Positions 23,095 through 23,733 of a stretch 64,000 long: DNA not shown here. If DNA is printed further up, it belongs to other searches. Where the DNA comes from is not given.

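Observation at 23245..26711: A DarA-like PII-fold c-di-AMP receptor is translationally coupled (ATGA) to the 3' end of dnaE2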

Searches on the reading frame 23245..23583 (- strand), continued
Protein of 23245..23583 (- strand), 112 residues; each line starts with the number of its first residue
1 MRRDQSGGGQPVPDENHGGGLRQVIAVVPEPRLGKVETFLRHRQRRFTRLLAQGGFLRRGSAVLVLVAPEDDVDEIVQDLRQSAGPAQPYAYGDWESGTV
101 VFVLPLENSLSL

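Call 62: search_protein_representatives(alignment_id=A4)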
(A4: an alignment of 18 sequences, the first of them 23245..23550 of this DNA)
Query: 18 sequences, 101 profile positions. Proteins with E-value up to 0.001 (for the whole library): 412; up to 1e-10: 31; up to 1e-30: 1. The best 150 are listed.
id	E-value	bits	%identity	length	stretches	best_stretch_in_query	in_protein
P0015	7.1e-43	160.7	-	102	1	5-100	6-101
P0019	3.7e-26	107.1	-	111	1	6-72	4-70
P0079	1.9e-17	79.1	-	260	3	3-100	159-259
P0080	9.6e-17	76.8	-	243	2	13-87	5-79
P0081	2.1e-16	75.8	-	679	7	53-89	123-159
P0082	1.5e-15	73.0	-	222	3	7-99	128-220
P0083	2.6e-15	72.3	-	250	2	6-98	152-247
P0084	4.1e-15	71.6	-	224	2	6-94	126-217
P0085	4.4e-15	71.5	-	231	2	10-99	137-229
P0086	3.3e-14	68.7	-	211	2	7-97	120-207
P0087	1.4e-13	66.7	-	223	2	3-96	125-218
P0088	1.9e-13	66.3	-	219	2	5-96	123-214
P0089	2.3e-13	66.0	-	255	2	6-93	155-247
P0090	2.6e-13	65.8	-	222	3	6-96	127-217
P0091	4.8e-13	65.0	-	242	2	7-99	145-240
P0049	8.4e-07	44.9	-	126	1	8-98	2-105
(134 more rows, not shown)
